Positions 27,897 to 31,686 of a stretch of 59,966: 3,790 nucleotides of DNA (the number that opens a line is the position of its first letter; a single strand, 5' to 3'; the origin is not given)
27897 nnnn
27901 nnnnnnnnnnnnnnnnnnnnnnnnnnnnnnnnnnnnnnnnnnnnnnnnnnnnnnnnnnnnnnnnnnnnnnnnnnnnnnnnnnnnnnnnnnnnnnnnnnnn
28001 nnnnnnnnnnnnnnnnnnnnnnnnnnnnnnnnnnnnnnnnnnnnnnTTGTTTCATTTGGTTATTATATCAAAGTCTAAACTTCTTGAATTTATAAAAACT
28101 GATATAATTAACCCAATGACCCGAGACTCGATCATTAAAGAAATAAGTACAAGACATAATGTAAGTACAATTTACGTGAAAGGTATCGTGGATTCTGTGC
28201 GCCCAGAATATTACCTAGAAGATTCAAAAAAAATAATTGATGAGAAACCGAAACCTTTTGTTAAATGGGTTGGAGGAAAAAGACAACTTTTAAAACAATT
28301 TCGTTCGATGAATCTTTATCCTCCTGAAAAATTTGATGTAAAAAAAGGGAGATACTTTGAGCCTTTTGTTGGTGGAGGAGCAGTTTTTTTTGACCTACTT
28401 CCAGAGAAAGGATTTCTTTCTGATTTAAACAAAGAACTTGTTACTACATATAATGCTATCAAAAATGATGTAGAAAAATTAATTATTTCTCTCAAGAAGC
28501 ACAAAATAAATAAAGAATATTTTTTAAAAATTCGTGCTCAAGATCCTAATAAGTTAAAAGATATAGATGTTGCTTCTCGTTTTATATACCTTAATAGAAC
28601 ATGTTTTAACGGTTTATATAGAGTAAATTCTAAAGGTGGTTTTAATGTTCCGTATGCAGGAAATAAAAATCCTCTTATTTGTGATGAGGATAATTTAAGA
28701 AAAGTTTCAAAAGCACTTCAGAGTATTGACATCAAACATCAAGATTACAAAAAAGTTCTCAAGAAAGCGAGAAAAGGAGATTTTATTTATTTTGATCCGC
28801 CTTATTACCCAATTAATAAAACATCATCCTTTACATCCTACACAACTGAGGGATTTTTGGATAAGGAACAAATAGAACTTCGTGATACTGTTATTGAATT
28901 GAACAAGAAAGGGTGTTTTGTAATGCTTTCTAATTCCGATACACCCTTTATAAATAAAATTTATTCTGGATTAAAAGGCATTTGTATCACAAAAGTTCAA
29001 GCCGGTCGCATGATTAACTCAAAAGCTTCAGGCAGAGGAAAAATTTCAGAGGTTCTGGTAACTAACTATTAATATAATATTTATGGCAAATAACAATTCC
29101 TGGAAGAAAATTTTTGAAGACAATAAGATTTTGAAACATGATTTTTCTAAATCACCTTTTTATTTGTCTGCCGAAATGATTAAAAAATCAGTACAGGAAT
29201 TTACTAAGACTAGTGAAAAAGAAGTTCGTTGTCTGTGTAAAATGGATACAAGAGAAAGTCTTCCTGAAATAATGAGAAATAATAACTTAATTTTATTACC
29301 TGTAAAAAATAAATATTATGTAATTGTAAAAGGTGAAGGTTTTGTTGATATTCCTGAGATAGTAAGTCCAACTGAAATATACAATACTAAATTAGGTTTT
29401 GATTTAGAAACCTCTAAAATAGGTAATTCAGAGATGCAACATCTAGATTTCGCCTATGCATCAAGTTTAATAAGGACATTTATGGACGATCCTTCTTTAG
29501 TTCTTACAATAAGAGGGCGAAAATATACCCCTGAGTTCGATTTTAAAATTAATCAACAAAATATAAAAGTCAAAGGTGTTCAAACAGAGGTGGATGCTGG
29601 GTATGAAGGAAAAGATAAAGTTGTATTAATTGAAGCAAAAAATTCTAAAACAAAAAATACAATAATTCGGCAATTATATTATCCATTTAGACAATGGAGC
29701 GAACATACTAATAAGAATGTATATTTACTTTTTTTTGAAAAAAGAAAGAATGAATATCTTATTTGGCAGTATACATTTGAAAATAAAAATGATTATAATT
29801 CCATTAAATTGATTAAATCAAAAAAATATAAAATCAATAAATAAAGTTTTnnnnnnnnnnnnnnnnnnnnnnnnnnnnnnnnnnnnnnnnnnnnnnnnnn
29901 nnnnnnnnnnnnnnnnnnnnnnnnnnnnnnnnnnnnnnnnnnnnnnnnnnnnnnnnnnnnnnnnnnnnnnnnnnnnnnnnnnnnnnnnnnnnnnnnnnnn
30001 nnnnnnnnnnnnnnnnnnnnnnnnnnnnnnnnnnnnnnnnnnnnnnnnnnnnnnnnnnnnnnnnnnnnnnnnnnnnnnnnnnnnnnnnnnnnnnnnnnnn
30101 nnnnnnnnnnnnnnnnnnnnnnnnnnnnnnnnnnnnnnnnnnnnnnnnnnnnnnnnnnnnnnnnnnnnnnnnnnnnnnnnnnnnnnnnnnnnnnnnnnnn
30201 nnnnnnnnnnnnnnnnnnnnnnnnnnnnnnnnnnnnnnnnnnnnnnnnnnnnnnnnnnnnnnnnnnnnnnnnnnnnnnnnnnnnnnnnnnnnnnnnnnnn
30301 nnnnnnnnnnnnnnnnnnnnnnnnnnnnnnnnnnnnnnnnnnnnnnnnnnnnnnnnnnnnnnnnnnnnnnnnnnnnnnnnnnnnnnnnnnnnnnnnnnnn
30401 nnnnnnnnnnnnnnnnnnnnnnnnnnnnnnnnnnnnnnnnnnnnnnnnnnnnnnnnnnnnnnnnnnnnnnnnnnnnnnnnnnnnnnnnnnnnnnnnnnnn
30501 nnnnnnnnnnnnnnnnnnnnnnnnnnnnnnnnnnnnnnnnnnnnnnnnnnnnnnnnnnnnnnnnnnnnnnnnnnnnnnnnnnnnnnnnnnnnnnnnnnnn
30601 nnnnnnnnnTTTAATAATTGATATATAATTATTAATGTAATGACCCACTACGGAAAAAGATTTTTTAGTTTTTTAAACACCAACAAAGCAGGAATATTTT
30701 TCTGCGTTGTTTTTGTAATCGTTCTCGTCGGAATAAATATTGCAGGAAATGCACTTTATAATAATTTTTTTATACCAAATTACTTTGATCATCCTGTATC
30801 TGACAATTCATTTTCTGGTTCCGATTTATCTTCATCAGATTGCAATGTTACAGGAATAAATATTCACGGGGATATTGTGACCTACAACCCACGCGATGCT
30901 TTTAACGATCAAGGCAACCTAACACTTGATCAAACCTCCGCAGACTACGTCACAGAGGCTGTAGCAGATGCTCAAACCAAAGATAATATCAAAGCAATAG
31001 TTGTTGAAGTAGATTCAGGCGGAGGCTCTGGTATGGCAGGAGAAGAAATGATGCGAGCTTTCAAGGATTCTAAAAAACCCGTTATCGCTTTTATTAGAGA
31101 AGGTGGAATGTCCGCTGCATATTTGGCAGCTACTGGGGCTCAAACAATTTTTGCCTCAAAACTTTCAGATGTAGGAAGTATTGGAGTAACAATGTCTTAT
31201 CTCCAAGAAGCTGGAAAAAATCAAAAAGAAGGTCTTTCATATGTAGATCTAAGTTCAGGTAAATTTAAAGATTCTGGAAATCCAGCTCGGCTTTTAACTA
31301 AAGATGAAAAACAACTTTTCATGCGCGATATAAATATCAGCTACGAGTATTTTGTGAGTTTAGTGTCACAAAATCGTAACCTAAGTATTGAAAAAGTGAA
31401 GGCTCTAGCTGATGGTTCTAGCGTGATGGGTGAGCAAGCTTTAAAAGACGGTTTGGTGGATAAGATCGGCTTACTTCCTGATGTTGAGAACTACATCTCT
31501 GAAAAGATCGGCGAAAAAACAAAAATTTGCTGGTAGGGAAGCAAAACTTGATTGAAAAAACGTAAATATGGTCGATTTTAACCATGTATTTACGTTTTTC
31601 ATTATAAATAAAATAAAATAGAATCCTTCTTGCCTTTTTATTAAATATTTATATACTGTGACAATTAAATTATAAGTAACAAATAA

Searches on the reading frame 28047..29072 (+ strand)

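Call 87: search_protein_families(library=pfam, proteins=[window:28047-29072:+], max_evalue=0.00001)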
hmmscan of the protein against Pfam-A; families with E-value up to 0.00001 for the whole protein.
window:28047-29072:+ (341 aa): 1 family
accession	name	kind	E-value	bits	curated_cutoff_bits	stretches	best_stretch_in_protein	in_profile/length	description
PF02086.21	MethyltransfD12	-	1.2e-60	205.8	22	1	74-310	1-242/253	D12 class N6 adenine-specific DNA methyltransferase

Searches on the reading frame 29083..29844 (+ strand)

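Call 87: search_protein_families(library=pfam, proteins=[window:29083-29844:+], max_evalue=0.00001)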
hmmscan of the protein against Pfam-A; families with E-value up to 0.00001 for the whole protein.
window:29083-29844:+ (253 aa): 2 families
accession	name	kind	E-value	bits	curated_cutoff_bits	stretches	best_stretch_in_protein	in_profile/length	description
PF22518.2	DUF6997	-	1e-53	182.5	27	1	84-250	3-175/175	Domain of unknown function (DUF6997)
PF22515.2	DUF6996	-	2.2e-20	72.9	27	1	5-81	2-71/71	Domain of unknown function (DUF6996)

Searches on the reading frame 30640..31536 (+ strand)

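Call 87: search_protein_families(library=pfam, proteins=[window:30640-31536:+], max_evalue=0.00001)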
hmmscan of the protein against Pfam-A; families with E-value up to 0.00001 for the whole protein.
window:30640-31536:+ (298 aa): 2 families
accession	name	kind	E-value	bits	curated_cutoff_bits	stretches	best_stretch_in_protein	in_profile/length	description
PF01343.23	Peptidase_S49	-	5e-33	114.7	24.9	1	141-284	2-145/154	Peptidase family S49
PF25145.1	NfeD1b_N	-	1.4e-08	35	40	1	95-193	10-107/189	NfeD1b, N-terminal domain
